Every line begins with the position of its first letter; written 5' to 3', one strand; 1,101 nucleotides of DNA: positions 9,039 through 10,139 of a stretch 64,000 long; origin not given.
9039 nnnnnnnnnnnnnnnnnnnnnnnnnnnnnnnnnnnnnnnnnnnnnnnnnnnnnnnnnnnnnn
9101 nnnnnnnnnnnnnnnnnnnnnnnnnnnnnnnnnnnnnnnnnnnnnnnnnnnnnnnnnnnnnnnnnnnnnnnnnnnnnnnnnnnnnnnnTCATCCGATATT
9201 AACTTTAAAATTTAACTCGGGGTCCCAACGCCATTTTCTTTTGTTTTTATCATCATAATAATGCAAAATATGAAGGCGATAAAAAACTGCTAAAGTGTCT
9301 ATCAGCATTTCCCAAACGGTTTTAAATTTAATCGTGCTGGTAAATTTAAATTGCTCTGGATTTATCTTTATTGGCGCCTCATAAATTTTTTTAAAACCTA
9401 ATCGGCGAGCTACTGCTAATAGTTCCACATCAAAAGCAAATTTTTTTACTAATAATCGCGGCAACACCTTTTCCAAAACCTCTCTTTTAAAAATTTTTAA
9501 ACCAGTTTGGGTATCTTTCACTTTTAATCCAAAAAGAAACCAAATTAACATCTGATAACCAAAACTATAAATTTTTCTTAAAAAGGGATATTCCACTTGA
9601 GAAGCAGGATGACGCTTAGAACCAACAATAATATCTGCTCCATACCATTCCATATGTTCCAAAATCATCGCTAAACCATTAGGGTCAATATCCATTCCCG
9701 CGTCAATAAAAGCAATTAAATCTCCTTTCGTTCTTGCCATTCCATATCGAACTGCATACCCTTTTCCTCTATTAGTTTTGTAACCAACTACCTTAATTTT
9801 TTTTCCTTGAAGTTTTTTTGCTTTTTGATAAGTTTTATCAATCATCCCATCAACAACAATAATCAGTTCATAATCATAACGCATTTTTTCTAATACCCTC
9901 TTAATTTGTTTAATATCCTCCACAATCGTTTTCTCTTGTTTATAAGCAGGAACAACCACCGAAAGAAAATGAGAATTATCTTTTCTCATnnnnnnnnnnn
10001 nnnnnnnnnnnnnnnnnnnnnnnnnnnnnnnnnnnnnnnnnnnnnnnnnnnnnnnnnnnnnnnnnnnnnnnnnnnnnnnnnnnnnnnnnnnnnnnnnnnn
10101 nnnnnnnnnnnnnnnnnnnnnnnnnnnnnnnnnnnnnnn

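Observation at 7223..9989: uxs immediately coupled to an ArnC/Dpm1-like GT2: a possible lipid-linked pentose (xylose) donor pathway analogous to the Arn system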

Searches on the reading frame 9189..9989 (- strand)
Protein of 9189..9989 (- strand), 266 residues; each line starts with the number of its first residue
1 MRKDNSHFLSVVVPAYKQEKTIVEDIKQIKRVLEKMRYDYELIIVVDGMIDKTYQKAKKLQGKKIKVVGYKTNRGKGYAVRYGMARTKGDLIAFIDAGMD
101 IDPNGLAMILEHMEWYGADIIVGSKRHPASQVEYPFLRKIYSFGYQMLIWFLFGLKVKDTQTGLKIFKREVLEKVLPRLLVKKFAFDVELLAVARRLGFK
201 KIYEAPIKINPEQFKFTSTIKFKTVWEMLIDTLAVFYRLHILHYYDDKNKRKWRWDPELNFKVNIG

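Call 4: search_protein_families(library=pfam, proteins=[window:9189-9989:-], max_evalue=0.01)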
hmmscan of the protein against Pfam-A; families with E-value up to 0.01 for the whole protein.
window:9189-9989:- (266 aa): 3 families
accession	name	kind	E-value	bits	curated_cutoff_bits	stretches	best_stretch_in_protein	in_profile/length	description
PF00535.33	Glycos_transf_2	-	1.5e-24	87.3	23.3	1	10-175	1-167/168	Glycosyl transferase family 2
PF13641.12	Glyco_tranf_2_3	-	6e-06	26.9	27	1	9-125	3-123/230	Glycosyltransferase like family 2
PF10111.15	Glyco_tranf_2_2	-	4.8e-05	23.4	27.3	1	10-110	1-103/276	Glycosyltransferase like family 2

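Call 5: search_protein_families(library=ncbifam, proteins=[window:9189-9989:-], max_evalue=0.01)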
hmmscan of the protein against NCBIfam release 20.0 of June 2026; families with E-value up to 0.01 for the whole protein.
window:9189-9989:- (266 aa): 21 families
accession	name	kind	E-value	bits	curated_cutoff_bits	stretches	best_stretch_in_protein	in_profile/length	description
NF047588.1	GlcsyltransPgfSStrep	equivalog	2.4e-14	53.3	500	1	9-176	3-168/308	glycosyltransferase PgfS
TIGR03937.1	PgaC_IcaA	equivalog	1.4e-13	50.6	422.3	1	4-114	42-151/407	poly-beta-1,6-N-acetyl-D-glucosamine synthase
NF010496.0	PRK13915.1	equivalog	2.5e-12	46.5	262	1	5-100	29-129/307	glucosyl-3-phosphoglycerate synthase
NF007986.1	PRK10714.1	equivalog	1.7e-11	43.7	529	1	8-176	7-173/316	undecaprenyl-phosphate 4-deoxy-4-formamido-L-arabinose transferase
NF058614.1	PPMAGASynPpgS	equivalog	1.6e-10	40.8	370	1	11-209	4-196/226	polyprenyl-phospho-N-acetylgalactosaminyl synthase PpgS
NF047683.1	TeichurnBiosyTuaG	equivalog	2.8e-10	40.3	400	1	6-114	5-112/252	teichuronic acid biosynthesis protein TuaG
TIGR04182.1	glyco_TIGR04182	equivalog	7.4e-10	38.7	325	1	10-191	3-173/293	S-layer glycoprotein N-glycosyltransferase AglJ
NF041875.1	EPS_EpsD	equivalog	9.1e-10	38.4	370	1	9-137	1-128/325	exopolysaccharide biosynthesis glycosyltransferase EpsD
NF007482.0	PRK10073.1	equivalog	3.3e-09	36.2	423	1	5-109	4-106/334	glycosyltransferase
TIGR04283.1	glyco_like_mftF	equivalog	6.3e-09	35.7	182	1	9-111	1-95/221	TIGR04283 family arsenosugar biosynthesis glycosyltransferase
NF041391.1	DPhHxTase_Halo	equivalog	1.8e-08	33.6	375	1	15-175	3-153/213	dolichyl-phosphate hexose transferase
TIGR03965.1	mycofact_glyco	equivalog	2.6e-07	29.9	280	1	7-113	74-179/467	mycofactocin biosynthesis glycosyltransferase MftF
NF038299.1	EPS_HpsN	equivalog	4.6e-07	29.1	425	1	9-108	3-101/317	hormogonium polysaccharide biosynthesis glycosyltransferase HpsN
NF041394.1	GtaseAglG_Halo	equivalog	3.4e-06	26.5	440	1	10-126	4-119/304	glucosyl-dolichyl phosphate glucuronosyltransferase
NF038302.1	EPS_HpsE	equivalog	4.1e-06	26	300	1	9-125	3-123/307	hormogonium polysaccharide biosynthesis glycosyltransferase HpsE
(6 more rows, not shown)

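Call 7: search_solved_structures(query=window:9189-9989:-, max_evalue=0.001, show_alignments=2)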
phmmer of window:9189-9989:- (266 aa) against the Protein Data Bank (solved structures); distinct sequences matched with E-value up to 0.001: 15.
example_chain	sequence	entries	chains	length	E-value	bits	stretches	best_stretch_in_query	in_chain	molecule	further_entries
5mlz_A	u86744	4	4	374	1.5e-16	64.1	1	8-229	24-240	Dolichol monophosphate mannose synthase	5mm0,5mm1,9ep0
5ekp_C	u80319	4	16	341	2.3e-09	40.5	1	8-172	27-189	Uncharacterized glycosyltransferase sll0501 | Glycosyltransferase sll0501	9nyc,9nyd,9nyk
9nye_A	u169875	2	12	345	2.4e-09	40.4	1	8-172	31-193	Glycosyltransferase sll0501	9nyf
5eke_A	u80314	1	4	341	2.4e-09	40.4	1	8-172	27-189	Uncharacterized glycosyltransferase sll0501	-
6p61_A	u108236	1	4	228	1.1e-08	38.3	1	8-107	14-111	Glycosyltransferase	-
9hwj_A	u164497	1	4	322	1.5e-08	37.8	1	9-176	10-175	Undecaprenyl-phosphate 4-deoxy-4-formamido-L-arabinose transferase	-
9bhc_C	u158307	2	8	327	2.5e-07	33.8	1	9-177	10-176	Undecaprenyl-phosphate 4-deoxy-4-formamido-L-arabinose transferase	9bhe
8vxh_A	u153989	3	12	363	3.3e-07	33.4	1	9-177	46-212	Undecaprenyl-phosphate 4-deoxy-4-formamido-L-arabinose transferase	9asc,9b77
9omj_A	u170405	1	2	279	2e-05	27.6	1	9-123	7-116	Glycosyltransferase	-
9omh_A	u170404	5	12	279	2e-05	27.6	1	9-123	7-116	Glycosyltransferase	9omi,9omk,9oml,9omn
9omm_A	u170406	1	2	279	2e-05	27.6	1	9-123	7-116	Glycosyltransferase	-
5tze_C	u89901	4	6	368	3.7e-05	26.7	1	10-119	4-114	Glycosyl transferase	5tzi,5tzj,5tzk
7pdo_A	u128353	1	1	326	0.00044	23.2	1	8-105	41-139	Glucosyl-3-phosphoglycerate synthase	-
7p5l_A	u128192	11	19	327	0.00044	23.2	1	8-105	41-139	Glucosyl-3-phosphoglycerate synthase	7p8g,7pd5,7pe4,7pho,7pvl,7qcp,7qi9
5hea_A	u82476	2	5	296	0.00058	22.8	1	4-120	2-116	Putative glycosyltransferase (GalT1)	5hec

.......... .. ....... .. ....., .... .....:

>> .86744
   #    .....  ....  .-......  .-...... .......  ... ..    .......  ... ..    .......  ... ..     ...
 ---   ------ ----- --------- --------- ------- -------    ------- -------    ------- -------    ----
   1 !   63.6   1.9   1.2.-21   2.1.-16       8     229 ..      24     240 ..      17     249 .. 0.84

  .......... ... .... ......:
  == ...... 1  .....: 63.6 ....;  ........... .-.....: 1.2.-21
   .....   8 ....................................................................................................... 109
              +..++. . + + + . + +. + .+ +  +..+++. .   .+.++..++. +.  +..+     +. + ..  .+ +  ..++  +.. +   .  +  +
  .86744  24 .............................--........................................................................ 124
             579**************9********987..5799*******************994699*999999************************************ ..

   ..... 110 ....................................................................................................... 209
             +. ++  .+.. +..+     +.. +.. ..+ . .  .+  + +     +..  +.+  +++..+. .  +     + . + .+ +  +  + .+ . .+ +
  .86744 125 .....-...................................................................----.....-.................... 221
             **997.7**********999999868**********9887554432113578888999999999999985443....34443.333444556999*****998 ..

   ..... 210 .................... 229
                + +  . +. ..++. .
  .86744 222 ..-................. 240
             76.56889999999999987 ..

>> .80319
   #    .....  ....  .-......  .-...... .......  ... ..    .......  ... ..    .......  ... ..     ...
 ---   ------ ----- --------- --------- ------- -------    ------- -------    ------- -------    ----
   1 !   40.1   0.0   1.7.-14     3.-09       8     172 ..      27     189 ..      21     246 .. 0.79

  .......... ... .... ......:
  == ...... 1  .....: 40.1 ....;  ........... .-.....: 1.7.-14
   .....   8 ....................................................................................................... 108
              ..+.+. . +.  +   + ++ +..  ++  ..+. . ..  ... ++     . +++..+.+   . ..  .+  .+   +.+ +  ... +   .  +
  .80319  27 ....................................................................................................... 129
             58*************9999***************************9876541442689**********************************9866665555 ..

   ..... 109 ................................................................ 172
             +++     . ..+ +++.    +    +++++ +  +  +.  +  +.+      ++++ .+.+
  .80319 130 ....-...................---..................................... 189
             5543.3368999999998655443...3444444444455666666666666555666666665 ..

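Call 19: find_homologous_proteins(query=window:9189-9989:-, max_evalue=1e-10)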
Query window:9189-9989:- (266 aa): 6897 proteins with E <= 1e-10 among 8000 candidates; the best 120 are listed.
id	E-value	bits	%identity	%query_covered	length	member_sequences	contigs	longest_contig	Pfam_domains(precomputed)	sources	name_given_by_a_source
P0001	2.4e-173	593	100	100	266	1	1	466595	PF13641.13,PF00535.33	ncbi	ncbi:MAG: glycosyltransferase [Microgenomates group bacterium]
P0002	2.7e-165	566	94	100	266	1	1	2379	PF13641.13,PF00535.33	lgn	-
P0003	2.9e-157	540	88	100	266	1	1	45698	PF13641.13,PF00535.33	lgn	-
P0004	3.6e-155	533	88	100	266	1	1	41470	PF10111.15,PF13641.13,PF00535.33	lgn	-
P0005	4.1e-153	527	86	100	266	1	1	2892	PF00535.33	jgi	jgi:glycosyltransferase involved in cell wall biosynthesis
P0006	6.4e-153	526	87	100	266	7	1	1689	PF13641.13,PF00535.33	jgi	-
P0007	9.3e-152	522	85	100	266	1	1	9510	PF13641.13,PF00535.33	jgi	jgi:glycosyltransferase involved in cell wall biosynthesis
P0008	6.3e-151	519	85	100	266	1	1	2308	PF00535.33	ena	-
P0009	2.6e-150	517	83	100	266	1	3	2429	PF00535.33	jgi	-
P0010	4.4e-150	517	85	100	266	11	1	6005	PF13641.13,PF00535.33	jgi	-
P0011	3.0e-147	507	83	100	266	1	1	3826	PF13641.13,PF00535.33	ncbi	ncbi:MAG: glycosyltransferase [Microgenomates group bacterium]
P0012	6.6e-146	503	83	100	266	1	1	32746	PF00535.33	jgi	-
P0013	1.0e-145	502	91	93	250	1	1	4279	PF00535.33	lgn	-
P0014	9.2e-136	470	79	96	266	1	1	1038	PF00535.33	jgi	jgi:glycosyltransferase involved in cell wall biosynthesis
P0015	1.9e-134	465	77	100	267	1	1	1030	PF00535.33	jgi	jgi:glycosyltransferase involved in cell wall biosynthesis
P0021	4.0e-127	441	74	98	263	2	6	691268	PF00535.33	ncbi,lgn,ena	-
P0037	2.8e-121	422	70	100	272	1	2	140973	PF00535.33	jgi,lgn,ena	-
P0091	4.4e-115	402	65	100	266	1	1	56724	PF10111.15,PF13641.13,PF00535.33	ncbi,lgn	ncbi:MAG: glycosyltransferase [Patescibacteria group bacterium]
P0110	3.7e-113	396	65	99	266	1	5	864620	PF10111.15,PF13641.13,PF00535.33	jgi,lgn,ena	-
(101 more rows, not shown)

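Call 20: find_encoding_contigs(protein=P0021, flank=6000, max_places=2)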
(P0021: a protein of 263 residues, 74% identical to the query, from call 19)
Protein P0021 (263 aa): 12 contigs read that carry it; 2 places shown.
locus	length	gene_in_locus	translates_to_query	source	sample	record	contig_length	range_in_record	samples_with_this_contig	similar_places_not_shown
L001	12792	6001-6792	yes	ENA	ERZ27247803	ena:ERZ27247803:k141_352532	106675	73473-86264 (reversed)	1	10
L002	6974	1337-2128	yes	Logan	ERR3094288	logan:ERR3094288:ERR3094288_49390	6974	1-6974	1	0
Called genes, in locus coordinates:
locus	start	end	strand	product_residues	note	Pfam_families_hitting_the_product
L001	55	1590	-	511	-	PF00150:Cellulase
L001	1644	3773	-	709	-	PF26449:DUF8128 (weak), PF10412:TrwB_AAD_bind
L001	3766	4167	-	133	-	PF11969:DcpS_C, PF01230:HIT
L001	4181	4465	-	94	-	-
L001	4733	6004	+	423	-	PF01943:Polysacc_synt, PF13440:Polysacc_synt_3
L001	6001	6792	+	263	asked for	PF00535:Glycos_transf_2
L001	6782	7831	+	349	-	PF13641:Glyco_tranf_2_3 (faint), PF00535:Glycos_transf_2, PF10111:Glyco_tranf_2_2 (weak)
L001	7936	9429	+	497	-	PF02310:B12-binding, PF04055:Radical_SAM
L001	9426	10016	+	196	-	PF01936:NYN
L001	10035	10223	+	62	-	-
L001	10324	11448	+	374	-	PF20706:GT4-conflict, PF00534:Glycos_transf_1, PF13692:Glyco_trans_1_4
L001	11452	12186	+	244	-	PF13847:Methyltransf_31 (faint), PF08241:Methyltransf_11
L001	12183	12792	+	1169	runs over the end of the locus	-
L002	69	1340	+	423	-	PF01943:Polysacc_synt, PF13440:Polysacc_synt_3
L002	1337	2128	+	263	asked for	PF00535:Glycos_transf_2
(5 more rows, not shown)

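Call 21: find_encoding_contigs(protein=P0110, flank=6000, max_places=2)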
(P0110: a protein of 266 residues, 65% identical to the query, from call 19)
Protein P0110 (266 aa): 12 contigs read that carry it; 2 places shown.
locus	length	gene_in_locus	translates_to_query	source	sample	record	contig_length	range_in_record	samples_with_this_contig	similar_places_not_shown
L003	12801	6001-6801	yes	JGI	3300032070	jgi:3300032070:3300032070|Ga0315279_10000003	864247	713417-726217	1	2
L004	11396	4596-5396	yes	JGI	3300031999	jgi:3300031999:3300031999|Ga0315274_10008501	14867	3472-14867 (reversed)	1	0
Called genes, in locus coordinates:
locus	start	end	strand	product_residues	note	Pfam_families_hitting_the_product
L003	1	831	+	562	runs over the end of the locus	PF13231:PMT_2 (weak)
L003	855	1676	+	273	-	PF13641:Glyco_tranf_2_3 (weak), PF00535:Glycos_transf_2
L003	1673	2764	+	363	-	PF13439:Glyco_transf_4, PF00534:Glycos_transf_1, PF13692:Glyco_trans_1_4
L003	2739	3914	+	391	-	PF04188:Mannosyl_trans2 (weak)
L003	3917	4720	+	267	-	PF01048:PNP_UDP_1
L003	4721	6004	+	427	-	PF01943:Polysacc_synt, PF13440:Polysacc_synt_3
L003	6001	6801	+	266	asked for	PF00535:Glycos_transf_2, PF10111:Glyco_tranf_2_2 (faint), PF13641:Glyco_tranf_2_3 (weak)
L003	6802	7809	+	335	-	PF00535:Glycos_transf_2, PF10111:Glyco_tranf_2_2, PF13641:Glyco_tranf_2_3 (faint), PF13632:Glyco_trans_2_3 (weak)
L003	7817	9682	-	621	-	PF00515:TPR_1, PF07719:TPR_2, PF13181:TPR_8 (weak), PF13414:TPR_11, PF13424:TPR_12, PF00515:TPR_1, PF14559:TPR_19, PF07719:TPR_2, +18 more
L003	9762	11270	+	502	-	PF02310:B12-binding (faint), PF04055:Radical_SAM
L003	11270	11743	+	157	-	-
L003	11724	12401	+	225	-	PF08003:Methyltransf_9 (weak), PF13489:Methyltransf_23, PF01728:FtsJ (weak), PF13847:Methyltransf_31, PF08241:Methyltransf_11, PF08242:Methyltransf_12, PF13649:Methyltransf_25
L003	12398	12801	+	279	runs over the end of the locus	PF13641:Glyco_tranf_2_3, PF00535:Glycos_transf_2, PF10111:Glyco_tranf_2_2 (faint)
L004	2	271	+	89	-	?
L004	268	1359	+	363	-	PF13439:Glyco_transf_4, PF00534:Glycos_transf_1, PF13692:Glyco_trans_1_4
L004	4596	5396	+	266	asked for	PF00535:Glycos_transf_2, PF10111:Glyco_tranf_2_2 (faint), PF13641:Glyco_tranf_2_3 (weak)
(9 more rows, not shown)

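Call 22: find_encoding_contigs(protein=P0037, flank=6000, max_places=2)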
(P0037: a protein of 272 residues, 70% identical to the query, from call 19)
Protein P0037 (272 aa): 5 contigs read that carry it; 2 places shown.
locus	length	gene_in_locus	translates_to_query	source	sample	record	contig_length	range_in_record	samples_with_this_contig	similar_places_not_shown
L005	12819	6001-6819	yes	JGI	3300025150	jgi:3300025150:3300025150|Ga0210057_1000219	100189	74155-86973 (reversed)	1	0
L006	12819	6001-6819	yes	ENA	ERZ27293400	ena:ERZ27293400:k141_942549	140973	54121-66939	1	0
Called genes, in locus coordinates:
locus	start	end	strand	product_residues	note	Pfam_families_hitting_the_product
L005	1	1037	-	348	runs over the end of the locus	PF10111:Glyco_tranf_2_2, PF13641:Glyco_tranf_2_3, PF00535:Glycos_transf_2, PF13632:Glyco_trans_2_3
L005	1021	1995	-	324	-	PF00535:Glycos_transf_2, PF10111:Glyco_tranf_2_2, PF13641:Glyco_tranf_2_3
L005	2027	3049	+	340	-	PF04055:Radical_SAM, PF13186:SPASM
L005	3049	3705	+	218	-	PF13489:Methyltransf_23, PF08241:Methyltransf_11, PF08242:Methyltransf_12 (weak), PF13649:Methyltransf_25, PF13847:Methyltransf_31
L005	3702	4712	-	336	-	PF00535:Glycos_transf_2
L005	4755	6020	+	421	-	PF01943:Polysacc_synt, PF13440:Polysacc_synt_3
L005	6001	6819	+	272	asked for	PF00535:Glycos_transf_2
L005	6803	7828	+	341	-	PF00535:Glycos_transf_2, PF13632:Glyco_trans_2_3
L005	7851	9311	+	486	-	PF02310:B12-binding (weak), PF04055:Radical_SAM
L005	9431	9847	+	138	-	-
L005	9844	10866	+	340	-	PF00535:Glycos_transf_2, PF13641:Glyco_tranf_2_3 (weak)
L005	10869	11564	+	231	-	PF13489:Methyltransf_23, PF01209:Ubie_methyltran (weak), PF08003:Methyltransf_9 (weak), PF06325:PrmA (weak), PF13847:Methyltransf_31, PF08241:Methyltransf_11, PF08242:Methyltransf_12, PF13649:Methyltransf_25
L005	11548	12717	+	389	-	PF04230:PS_pyruv_trans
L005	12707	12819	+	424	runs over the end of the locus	PF12838:Fer4_7, PF13187:Fer4_9 (weak), PF13237:Fer4_10, PF14697:Fer4_21, PF00037:Fer4 (weak), PF12797:Fer4_2 (weak), PF04422:FrhB_FdhB_N, PF04432:FrhB_FdhB_C, +4 more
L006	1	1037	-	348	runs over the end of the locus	PF10111:Glyco_tranf_2_2, PF13641:Glyco_tranf_2_3, PF00535:Glycos_transf_2, PF13632:Glyco_trans_2_3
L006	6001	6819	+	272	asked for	PF00535:Glycos_transf_2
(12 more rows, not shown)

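Call 23: find_encoding_contigs(protein=P0091, flank=6000, max_places=2)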
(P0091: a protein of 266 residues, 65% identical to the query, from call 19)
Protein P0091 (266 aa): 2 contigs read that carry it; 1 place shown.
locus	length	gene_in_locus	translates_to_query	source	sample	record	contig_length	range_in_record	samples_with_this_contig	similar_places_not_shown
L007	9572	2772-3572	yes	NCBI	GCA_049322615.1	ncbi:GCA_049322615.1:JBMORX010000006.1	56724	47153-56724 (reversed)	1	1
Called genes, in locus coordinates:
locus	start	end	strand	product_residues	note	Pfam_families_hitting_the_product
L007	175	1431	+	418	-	PF13439:Glyco_transf_4, PF13477:Glyco_trans_4_2 (weak), PF00534:Glycos_transf_1, PF13692:Glyco_trans_1_4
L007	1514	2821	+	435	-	PF01943:Polysacc_synt, PF13440:Polysacc_synt_3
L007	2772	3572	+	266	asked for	PF13641:Glyco_tranf_2_3 (weak), PF00535:Glycos_transf_2, PF10111:Glyco_tranf_2_2 (weak)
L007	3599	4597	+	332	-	PF13641:Glyco_tranf_2_3, PF00535:Glycos_transf_2, PF10111:Glyco_tranf_2_2, PF13632:Glyco_trans_2_3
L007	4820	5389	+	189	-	PF20803:PaaX_M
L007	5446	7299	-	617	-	PF13414:TPR_11, PF00515:TPR_1, PF13181:TPR_8, PF13431:TPR_17, PF23914:TPR_CcmH_CycH, PF13414:TPR_11, PF14559:TPR_19, PF00515:TPR_1, +23 more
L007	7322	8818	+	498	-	PF02310:B12-binding, PF04055:Radical_SAM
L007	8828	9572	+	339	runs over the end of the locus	PF18780:HNH_repeat (weak), PF14528:LAGLIDADG_3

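Call 25: find_related_loci(query=window:9189-9989:-, collection=genome_contigs, flank=10000)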
Query window:9189-9989:- (266 aa) in genome_contigs; peptide patterns used: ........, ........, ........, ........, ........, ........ (x = any residue, [..] = any of these).
69 stretches matched a pattern; 45 encode a relative of the query (tblastn E <= 1e-3); 45 distinct loci.
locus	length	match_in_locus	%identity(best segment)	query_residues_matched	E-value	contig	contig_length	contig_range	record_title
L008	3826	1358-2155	82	1-266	4e-157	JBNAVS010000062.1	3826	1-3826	MAG: Microgenomates group bacterium isolate Kamch4342-D-MF-044 bin36_IDBA_re-assembly_contigs.fa-62, whole genome shotgu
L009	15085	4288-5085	74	1-266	5e-136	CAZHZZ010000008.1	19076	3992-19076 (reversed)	MAG TPA_asm: uncultured Gammaproteobacteria bacterium isolate binchicken_co275_502 genome assembly, contig: NODE_3816_le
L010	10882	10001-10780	71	8-266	6e-126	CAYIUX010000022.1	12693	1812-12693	MAG TPA_asm: uncultured Gammaproteobacteria bacterium isolate ERP119705_co5_62 genome assembly, contig: NODE_6243_length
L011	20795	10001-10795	65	3-266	7e-117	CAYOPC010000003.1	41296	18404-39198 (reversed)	MAG TPA_asm: uncultured Gammaproteobacteria bacterium isolate SRP294416_co3_77 genome assembly, contig: NODE_959_length_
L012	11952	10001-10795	65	3-266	9e-117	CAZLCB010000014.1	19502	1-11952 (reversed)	MAG TPA_asm: uncultured Gammaproteobacteria bacterium isolate SRP239243_co1_273 genome assembly, contig: NODE_4478_lengt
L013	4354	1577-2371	64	3-266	4e-118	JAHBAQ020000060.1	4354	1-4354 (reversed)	MAG: Candidatus Shapirobacteria bacterium isolate AQU-07 c_000000108470, whole genome shotgun sequence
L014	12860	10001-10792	65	1-266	4e-117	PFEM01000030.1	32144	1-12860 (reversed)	MAG: Candidatus Shapirobacteria bacterium CG10_big_fil_rev_8_21_14_0_10_48_15 CG10_8_21_14_0.10_scaffold_3283_c, whole g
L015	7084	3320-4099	67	7-266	6e-117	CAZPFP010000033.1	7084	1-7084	MAG TPA_asm: uncultured Gammaproteobacteria bacterium isolate binchicken_co34_426 genome assembly, contig: NODE_18999_le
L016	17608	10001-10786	65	5-266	8e-116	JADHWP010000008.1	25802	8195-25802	MAG: Candidatus Shapirobacteria bacterium isolate BS750m-G30 BS-750m-C2514, whole genome shotgun sequence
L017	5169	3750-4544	66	3-266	7e-116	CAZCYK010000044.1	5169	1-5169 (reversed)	MAG TPA_asm: uncultured Gammaproteobacteria bacterium isolate SRP263991_co6_449 genome assembly, contig: NODE_26131_leng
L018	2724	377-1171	66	3-266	8e-120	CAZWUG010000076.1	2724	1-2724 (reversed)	MAG TPA_asm: uncultured Gammaproteobacteria bacterium isolate SRP192927_co2_814 genome assembly, contig: NODE_100042_len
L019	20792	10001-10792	64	4-266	1e-114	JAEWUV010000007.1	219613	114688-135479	MAG: Candidatus Parcubacteria bacterium isolate OH_SDB_33 k127_1208737, whole genome shotgun sequence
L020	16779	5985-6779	63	3-266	6e-115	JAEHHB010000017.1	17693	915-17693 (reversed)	Candidatus Shapirobacteria bacterium S2_F12 S2_F12__17, whole genome shotgun sequence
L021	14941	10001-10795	62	3-266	1e-114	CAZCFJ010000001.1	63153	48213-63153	MAG TPA_asm: uncultured Gammaproteobacteria bacterium isolate SRP089250_co1_26 genome assembly, contig: NODE_543_length_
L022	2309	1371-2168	64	1-266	7e-120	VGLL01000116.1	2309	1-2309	MAG: Candidatus Shapirobacteria bacterium isolate K_DeepCast_150m_m1_139 K_DeepCast_150m_m1_139_Ga0194126_10102746, whol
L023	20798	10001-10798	63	1-266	2e-113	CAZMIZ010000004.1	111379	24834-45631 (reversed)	MAG TPA_asm: uncultured Gammaproteobacteria bacterium isolate binchicken_co338_18 genome assembly, contig: NODE_38_lengt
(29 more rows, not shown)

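Call 48: predict_structure(alignment_id=A1)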
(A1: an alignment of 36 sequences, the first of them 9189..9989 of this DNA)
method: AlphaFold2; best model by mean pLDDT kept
length: 266 residues; sequences in the alignment: 36
mean_pLDDT: 84.4   pTM: 0.83
mean pLDDT of the five models: 84.4, 81.9, 81.4, 72.1, 70.5
residues with pLDDT >= 90: 102; 70-90: 139; 50-70: 22; < 50: 3
segments of 3 or more residues with pLDDT < 50: 1-3
pLDDT, mean of each block of 10 residues (from residue 1): 66 86 90 92 86 88 91 78 89 81 86 92 85 79 88 87 88 89 82 94 87 64 85 89 77 80 79
secondary structure, 60 per line:
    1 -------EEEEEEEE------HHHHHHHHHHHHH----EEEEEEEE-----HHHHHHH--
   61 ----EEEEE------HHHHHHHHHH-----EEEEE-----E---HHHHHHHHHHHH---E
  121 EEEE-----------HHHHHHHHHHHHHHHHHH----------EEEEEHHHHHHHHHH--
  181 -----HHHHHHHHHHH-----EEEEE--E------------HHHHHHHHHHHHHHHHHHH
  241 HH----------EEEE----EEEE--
elements in order: E8-15 H22-34 E39-46 H52-58 E65-69 H76-85 E91-95 H105-116 E120-124 H136-153 E164-168 H169-178 H186-196 E202-206 H222-242 E253-256 E261-264
